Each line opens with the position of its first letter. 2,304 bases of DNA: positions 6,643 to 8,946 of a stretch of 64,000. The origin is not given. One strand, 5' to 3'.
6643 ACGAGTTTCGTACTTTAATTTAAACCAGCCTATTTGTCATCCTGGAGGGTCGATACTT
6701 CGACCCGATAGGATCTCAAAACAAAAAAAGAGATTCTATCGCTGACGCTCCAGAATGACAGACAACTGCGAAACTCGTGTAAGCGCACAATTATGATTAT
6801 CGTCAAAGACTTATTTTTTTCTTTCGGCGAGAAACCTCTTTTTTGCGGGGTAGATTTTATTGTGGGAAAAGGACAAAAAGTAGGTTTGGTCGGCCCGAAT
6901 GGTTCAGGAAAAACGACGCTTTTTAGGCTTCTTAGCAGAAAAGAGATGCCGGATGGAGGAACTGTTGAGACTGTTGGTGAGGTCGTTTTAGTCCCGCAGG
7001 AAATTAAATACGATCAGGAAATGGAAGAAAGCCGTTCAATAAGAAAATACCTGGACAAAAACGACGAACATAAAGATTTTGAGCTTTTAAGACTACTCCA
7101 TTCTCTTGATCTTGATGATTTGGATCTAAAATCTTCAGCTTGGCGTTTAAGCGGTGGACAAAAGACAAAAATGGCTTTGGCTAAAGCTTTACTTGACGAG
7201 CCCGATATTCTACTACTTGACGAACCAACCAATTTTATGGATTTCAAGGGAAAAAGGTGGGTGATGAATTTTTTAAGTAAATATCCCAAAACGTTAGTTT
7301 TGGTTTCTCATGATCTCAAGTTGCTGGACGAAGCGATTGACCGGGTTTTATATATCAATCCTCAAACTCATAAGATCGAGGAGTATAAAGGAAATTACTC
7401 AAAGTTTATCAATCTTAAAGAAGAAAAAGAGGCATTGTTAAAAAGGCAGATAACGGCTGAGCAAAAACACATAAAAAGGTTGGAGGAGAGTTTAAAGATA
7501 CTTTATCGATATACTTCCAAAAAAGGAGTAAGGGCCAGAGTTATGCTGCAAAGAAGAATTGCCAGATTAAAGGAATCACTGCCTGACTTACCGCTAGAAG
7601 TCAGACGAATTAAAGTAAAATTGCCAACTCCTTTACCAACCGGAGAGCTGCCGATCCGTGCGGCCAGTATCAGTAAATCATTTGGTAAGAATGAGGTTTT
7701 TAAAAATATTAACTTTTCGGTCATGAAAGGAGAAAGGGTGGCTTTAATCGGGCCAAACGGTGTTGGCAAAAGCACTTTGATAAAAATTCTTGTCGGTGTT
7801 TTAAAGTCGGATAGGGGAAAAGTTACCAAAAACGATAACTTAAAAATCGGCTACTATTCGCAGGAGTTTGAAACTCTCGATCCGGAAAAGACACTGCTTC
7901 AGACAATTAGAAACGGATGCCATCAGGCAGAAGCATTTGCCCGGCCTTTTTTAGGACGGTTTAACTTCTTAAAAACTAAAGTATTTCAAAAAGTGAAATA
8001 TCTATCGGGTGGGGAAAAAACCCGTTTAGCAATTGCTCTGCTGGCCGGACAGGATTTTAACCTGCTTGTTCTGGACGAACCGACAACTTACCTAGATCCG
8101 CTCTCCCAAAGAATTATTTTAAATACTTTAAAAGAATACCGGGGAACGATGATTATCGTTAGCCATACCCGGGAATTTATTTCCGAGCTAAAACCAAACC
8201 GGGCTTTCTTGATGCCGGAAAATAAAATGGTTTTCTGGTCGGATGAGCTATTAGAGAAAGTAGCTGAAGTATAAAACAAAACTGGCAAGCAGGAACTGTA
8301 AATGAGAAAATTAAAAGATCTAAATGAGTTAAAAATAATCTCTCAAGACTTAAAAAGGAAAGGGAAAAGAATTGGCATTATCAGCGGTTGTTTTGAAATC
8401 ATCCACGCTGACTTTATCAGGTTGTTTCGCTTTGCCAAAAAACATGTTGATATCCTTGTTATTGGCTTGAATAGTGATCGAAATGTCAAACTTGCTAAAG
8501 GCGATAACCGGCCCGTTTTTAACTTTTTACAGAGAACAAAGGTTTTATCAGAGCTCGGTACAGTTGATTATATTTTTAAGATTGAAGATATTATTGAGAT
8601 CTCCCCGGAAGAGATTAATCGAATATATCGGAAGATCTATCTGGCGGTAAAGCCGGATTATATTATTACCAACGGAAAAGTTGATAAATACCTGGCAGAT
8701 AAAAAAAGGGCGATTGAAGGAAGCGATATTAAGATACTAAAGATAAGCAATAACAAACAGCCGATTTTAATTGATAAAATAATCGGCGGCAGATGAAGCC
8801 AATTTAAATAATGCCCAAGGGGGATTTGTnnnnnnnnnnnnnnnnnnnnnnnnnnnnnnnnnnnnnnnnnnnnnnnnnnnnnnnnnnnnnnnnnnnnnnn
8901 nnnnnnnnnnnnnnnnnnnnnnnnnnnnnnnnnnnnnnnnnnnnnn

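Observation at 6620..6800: MITE-like structured element in the ABC-F leader, with its empty site preserved 15.5 kb away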

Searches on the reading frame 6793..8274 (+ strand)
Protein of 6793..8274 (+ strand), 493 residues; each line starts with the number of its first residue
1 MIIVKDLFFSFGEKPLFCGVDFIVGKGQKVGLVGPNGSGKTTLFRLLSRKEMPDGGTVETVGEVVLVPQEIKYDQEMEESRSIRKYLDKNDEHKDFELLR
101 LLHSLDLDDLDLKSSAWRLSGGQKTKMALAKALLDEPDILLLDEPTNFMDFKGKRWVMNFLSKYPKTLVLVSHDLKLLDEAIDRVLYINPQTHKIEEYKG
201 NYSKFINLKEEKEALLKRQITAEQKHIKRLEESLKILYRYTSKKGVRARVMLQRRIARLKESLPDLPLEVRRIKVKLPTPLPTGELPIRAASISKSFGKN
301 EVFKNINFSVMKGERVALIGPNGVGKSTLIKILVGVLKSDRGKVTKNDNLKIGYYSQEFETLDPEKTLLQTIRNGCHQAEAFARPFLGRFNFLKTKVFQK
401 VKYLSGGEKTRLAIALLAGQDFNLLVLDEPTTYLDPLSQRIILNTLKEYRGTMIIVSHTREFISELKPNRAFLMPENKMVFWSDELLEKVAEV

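Call 9: find_encoding_contigs(protein=window:6793-8274:+, flank=3000, max_places=6)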
Protein window:6793-8274:+ (493 aa): 5 contigs read that carry it; 1 place shown.
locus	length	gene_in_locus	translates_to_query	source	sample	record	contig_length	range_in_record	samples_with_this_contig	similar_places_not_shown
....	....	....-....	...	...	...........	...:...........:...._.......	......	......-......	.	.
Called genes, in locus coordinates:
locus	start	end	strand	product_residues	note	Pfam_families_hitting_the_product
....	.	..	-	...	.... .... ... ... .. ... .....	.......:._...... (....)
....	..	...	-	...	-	-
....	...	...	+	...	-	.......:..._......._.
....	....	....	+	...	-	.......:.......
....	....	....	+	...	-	-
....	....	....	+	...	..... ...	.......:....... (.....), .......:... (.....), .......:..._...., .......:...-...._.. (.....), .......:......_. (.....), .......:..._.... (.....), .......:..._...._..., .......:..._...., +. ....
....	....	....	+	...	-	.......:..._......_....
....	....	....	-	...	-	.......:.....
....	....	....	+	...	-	-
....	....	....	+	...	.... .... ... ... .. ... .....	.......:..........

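Call 10: search_protein_families(library=ncbifam, proteins=[window:6793-8274:+])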
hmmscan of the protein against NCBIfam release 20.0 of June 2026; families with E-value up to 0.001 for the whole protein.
window:6793-8274:+ (493 aa): 200 families (the best 25 are shown)
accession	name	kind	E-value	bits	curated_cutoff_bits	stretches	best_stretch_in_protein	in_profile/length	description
NF000355.4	ribo_prot_ABC_F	equivalog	1.5e-118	396.9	380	1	4-467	5-493/499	ribosomal protection-like ABC-F family protein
NF008775.0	PRK11819.1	equivalog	1e-85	288.4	599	2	71-465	117-507/556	energy-dependent translational throttle protein EttA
TIGR03719.1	ABC_ABC_ChvD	subfamily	5.2e-85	286.1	806.75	2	71-465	115-505/552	energy-dependent translational throttle protein EttA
NF000170.2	ABCF_Vga_all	exception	9.3e-81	271.9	725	2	242-479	227-458/521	Vga family ABC-F type ribosomal protection protein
NF050005.1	ABC_ATPase_Uup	equivalog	6.8e-79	265.7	900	2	73-465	113-502/636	ATP-binding cassette ATPase Uup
NF000169.2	ABCF_Sal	exception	9.1e-79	265.5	725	3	288-468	316-496/542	Sal family ABC-F type ribosomal protection protein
NF000168.2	ABCF_Msr_all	exception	4.8e-78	262.9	680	3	245-466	255-471/487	Msr family ABC-F type ribosomal protection protein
NF011646.0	PRK15064.1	equivalog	1.4e-75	254.7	762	2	288-479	320-513/530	ABC-F family ATPase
NF008358.0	PRK11147.1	equivalog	3e-72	243.8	936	2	73-464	113-501/635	ABC transporter ATP-binding protein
NF043038.1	ABCF_CplR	exception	3.1e-72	244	780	2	242-466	241-462/544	ABC-F type ribosomal protection protein CplR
NF007921.0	PRK10636.1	equivalog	4.1e-71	240.1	917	2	101-464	132-491/638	ABC transporter ATP-binding protein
NF000167.2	ABCF_Lsa_all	exception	1.6e-65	222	750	2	2-235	4-231/492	Lsa family ABC-F type ribosomal protection protein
NF000514.1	ABCF_OptrA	exception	1.6e-60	205.2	1450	1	96-466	160-525/655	ABC-F type ribosomal protection protein OptrA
NF000171.1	ABCF_producer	exception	1.7e-56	191.8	800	2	101-468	146-529/541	TlrC/CarA/OleB/SrmB family ABC-F type ribosomal protection protein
NF009945.0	PRK13409.1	equivalog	1.1e-49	169.7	469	2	26-216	365-552/592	ribosome biogenesis/translation initiation ATPase RLI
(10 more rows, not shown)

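Call 11: find_homologous_proteins(query=window:6793-8274:+, max_evalue=1e-50)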
Query window:6793-8274:+ (493 aa): 6623 proteins with E <= 1e-50 among 8000 candidates; the best 120 are listed.
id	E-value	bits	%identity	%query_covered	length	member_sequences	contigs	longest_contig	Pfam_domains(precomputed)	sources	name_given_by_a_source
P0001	0.0e+0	1087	100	100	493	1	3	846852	PF01926.30,PF00006.32,PF13555.13,PF00004.36,PF13401.13,PF13238.13,PF01637.25,PF07728.21,PF13304.13,PF13191.13,PF00005.34,PF13175.13,PF13521.13,PF02463.26,PF20720.4,PF12848.14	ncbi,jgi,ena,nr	ncbi:MAG TPA: ABC-F family ATP-binding cassette domain-containing protein [Candidatus Bathyarchaeia 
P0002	1.3e-218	745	68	100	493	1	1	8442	PF13604.13,PF09439.17,PF00006.32,PF13555.13,PF13671.13,PF00004.36,PF13401.13,PF01637.25,PF13304.13,PF02492.26,PF00005.34,PF02367.24,PF13521.13,PF02463.26,PF01078.28,PF12848.14,PF24389.2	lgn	-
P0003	4.7e-208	710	65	100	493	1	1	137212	PF01926.30,PF13604.13,PF00006.32,PF13555.13,PF00004.36,PF13401.13,PF03193.23,PF13304.13,PF00931.29,PF00005.34,PF13476.13,PF02367.24,PF13521.13,PF03308.23,PF02463.26,PF12848.14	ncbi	ncbi:MAG TPA: ABC-F family ATP-binding cassette domain-containing protein [Patescibacteria group bac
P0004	6.8e-206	703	65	100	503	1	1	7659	PF01926.30,PF00006.32,PF13555.13,PF13401.13,PF03193.23,PF13238.13,PF13304.13,PF13479.13,PF00005.34,PF13175.13,PF13476.13,PF13521.13,PF02463.26,PF12848.14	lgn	-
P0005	3.1e-202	691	64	98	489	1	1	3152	PF13173.13,PF01926.30,PF13604.13,PF09439.17,PF13555.13,PF13671.13,PF13401.13,PF13238.13,PF13304.13,PF00005.34,PF02463.26,PF20720.4,PF12848.14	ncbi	-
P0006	3.8e-200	684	64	98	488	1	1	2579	PF13173.13,PF07693.21,PF00006.32,PF13555.13,PF13401.13,PF03193.23,PF13304.13,PF03205.21,PF00005.34,PF13175.13,PF03308.23,PF02463.26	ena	-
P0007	3.1e-198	678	64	100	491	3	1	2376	PF00005.34,PF13555.13,PF03193.23,PF13238.13,PF02463.26,PF13304.13,PF12848.14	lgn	-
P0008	1.1e-196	672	62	100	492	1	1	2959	PF01926.30,PF13604.13,PF00006.32,PF13555.13,PF13401.13,PF03193.23,PF13238.13,PF13304.13,PF00005.34,PF02367.24,PF13521.13,PF03308.23,PF02463.26,PF12848.14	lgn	-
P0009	2.4e-194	665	63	100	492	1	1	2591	PF01926.30,PF00005.34,PF00006.32,PF13555.13,PF13401.13,PF03193.23,PF02463.26,PF13304.13,PF00931.29,PF12848.14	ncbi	-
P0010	5.7e-194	664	62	100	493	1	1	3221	PF01926.30,PF13555.13,PF03193.23,PF13238.13,PF13304.13,PF00931.29,PF00005.34,PF13476.13,PF13521.13,PF03308.23,PF02463.26,PF12848.14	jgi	jgi:ATP-binding cassette, subfamily F, member 3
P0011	7.3e-194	663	62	99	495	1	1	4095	PF01926.30,PF07693.21,PF00006.32,PF00350.30,PF13555.13,PF13401.13,PF03193.23,PF13304.13,PF00931.29,PF00005.34,PF13476.13,PF05729.19,PF02463.26,PF12848.14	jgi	jgi:ATP-binding cassette, subfamily F, member 3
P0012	2.1e-193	662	62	100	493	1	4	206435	PF01926.30,PF00005.34,PF00006.32,PF13521.13,PF13555.13,PF13401.13,PF03193.23,PF02463.26,PF13304.13,PF00931.29,PF12848.14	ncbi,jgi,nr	ncbi:ABC transporter ATP-binding protein [Candidatus Microgenomates bacterium]|jgi:ATPase subunit of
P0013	3.0e-193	661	61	100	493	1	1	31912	PF13479.13,PF00005.34,PF13476.13,PF13521.13,PF13555.13,PF02463.26,PF13304.13,PF12848.14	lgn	-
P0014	4.5e-193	661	61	100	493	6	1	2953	PF13479.13,PF00005.34,PF00006.32,PF13521.13,PF13555.13,PF13238.13,PF02463.26,PF13304.13,PF12848.14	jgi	-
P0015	8.4e-192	656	63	100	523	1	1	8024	PF00005.34,PF13476.13,PF13555.13,PF00004.36,PF02463.26,PF13304.13,PF12848.14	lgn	-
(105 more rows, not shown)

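Call 14: find_encoding_contigs(protein=P0002, flank=1500, max_places=3)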
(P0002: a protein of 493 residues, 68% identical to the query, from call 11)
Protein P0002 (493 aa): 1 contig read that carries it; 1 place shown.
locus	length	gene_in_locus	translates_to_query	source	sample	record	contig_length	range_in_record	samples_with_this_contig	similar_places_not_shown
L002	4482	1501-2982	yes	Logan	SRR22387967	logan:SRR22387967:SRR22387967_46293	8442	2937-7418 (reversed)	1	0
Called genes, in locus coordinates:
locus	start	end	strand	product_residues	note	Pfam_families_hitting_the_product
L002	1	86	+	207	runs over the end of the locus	-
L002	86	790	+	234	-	PF08713:DNA_alkylation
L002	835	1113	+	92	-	-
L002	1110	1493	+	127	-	PF01850:PIN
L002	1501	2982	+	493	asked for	PF01078:Mg_chelatase (faint), PF13555:AAA_29 (faint), PF00004:AAA (faint), PF00005:ABC_tran, PF00006:ATP-synt_ab (faint), PF01637:ATPase_2 (faint), PF12848:ABC_tran_Xtn, PF00005:ABC_tran, +10 more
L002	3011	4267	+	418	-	PF25917:BSH_RND (weak), PF25919:BSH_CusB (weak), PF25990:Beta-barrel_YknX, PF25967:RND-MFP_C, PF25975:CzcB_C, PF25989:YknX_C (weak)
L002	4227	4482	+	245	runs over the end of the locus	PF00005:ABC_tran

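Call 15: find_encoding_contigs(protein=P0003, flank=1500, max_places=3)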
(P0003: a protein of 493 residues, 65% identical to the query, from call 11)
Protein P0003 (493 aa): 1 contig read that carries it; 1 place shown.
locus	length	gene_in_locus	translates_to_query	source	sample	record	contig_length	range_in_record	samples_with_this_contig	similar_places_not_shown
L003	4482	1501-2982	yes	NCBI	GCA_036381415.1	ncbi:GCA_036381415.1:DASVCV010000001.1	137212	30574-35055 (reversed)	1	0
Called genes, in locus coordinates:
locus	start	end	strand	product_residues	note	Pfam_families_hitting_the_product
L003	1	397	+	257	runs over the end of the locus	-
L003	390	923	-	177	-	PF01625:PMSR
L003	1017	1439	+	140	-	PF07884:VKOR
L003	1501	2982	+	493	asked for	PF00931:NB-ARC (faint), PF02367:TsaE (faint), PF02463:SMC_N (faint), PF03193:RsgA_GTPase (faint), PF00005:ABC_tran, PF12848:ABC_tran_Xtn (weak), PF00005:ABC_tran, PF13304:AAA_21 (weak), +9 more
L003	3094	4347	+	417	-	-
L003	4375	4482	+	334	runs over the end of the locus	PF01926:MMR_HSR1, PF02421:FeoB_N, PF06071:YchF-GTPase_C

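Call 16: find_encoding_contigs(protein=P0004, flank=1500, max_places=3)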
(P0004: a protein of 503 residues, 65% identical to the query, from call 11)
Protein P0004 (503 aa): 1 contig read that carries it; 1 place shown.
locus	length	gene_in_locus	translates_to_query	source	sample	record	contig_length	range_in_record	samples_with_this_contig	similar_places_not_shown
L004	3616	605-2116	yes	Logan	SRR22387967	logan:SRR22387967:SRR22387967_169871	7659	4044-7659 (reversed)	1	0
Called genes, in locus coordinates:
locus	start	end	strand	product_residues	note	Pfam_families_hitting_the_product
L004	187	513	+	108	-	-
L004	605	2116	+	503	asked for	PF02463:SMC_N (faint), PF13476:AAA_23 (faint), PF13555:AAA_29 (faint), PF00005:ABC_tran, PF00006:ATP-synt_ab (faint), PF12848:ABC_tran_Xtn, PF00005:ABC_tran, PF13304:AAA_21 (weak), +7 more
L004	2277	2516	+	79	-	PF18929:DUF5678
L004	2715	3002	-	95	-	PF01381:HTH_3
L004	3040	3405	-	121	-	PF05973:Gp49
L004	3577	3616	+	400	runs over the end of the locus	PF02163:Peptidase_M50, PF00571:CBS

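Call 51: list_cluster_members(proteins=[P0128, P0161, P0191, P0226, P0145, P0001])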
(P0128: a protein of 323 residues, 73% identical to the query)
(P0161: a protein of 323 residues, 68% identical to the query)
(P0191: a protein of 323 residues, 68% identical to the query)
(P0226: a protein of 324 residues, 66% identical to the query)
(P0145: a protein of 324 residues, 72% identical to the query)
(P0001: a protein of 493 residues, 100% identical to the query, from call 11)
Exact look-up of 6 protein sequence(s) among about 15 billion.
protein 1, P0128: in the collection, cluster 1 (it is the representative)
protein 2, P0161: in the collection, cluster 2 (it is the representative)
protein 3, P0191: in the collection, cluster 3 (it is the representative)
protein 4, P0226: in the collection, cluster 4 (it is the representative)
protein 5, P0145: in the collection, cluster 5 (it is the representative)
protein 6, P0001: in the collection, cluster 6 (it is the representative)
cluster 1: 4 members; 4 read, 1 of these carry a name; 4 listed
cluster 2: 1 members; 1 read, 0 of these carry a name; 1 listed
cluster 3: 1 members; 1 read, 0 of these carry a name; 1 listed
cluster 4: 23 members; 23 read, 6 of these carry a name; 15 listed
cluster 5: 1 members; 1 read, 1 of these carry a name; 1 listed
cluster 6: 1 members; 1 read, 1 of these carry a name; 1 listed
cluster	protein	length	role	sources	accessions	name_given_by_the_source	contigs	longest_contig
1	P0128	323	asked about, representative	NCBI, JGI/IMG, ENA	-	hypothetical protein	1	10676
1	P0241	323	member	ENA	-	-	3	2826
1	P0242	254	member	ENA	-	-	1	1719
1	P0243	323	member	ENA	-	-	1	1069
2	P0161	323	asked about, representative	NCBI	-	-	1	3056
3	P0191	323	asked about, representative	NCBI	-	-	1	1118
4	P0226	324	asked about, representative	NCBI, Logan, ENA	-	-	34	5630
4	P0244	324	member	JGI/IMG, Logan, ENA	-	hypothetical protein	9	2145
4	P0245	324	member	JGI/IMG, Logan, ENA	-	hypothetical protein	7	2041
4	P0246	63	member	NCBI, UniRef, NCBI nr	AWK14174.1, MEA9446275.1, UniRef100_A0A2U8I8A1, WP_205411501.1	hypothetical protein SK355_14075 [Candidatus Fukatsuia symbiotica] | Transposase n=1 Tax=Candidatus Fukatsuia symbiotica TaxID=1878942 RepID=A0A2U8I8A1_9GAMM | hypothetical protein [Candidatus Fukatsuia symbiotica]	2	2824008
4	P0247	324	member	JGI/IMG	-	hypothetical protein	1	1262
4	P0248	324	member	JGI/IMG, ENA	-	hypothetical protein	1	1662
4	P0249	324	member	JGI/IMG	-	hypothetical protein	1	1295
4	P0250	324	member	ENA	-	-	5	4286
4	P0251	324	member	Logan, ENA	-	-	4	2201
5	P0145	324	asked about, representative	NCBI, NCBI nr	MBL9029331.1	MAG: transposase [Caedimonas sp.] | transposase [Caedimonas sp.]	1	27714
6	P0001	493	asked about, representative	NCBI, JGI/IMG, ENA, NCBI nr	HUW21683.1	MAG TPA: ABC-F family ATP-binding cassette domain-containing protein [Candidatus ... | ABC-F family ATP-binding cassette domain-containing protein [Candidatus Bathyarchaeia ...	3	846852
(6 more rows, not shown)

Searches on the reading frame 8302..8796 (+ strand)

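Call 10: search_protein_families(library=ncbifam, proteins=[window:8302-8796:+])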
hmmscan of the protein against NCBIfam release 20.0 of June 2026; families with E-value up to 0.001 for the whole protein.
window:8302-8796:+ (164 aa): 5 families
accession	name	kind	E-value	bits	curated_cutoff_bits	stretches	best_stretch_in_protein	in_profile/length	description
TIGR02199.1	rfaE_dom_II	equivalog_domain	4.8e-21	75.1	181.5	1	14-97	3-86/144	D-glycero-beta-D-manno-heptose 1-phosphate adenylyltransferase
NF008454.0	PRK11316.1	equivalog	1.5e-18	66.7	521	1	7-152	325-462/475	bifunctional D-glycero-beta-D-manno-heptose-7-phosphate kinase/D-glycero-beta-D-manno-heptose 1-phosphate adenylyltransferase HldE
TIGR00125.1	cyt_tran_rel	domain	7.5e-07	29.2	27.7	1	24-85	1-59/65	adenylyltransferase/cytidyltransferase family protein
NF001985.0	PRK00777.1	subfamily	2.2e-05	24.6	104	1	26-85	8-65/157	pantetheine-phosphate adenylyltransferase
TIGR01518.1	g3p_cytidyltrns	equivalog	6e-05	23.1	165.4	1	26-91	2-65/125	glycerol-3-phosphate cytidylyltransferase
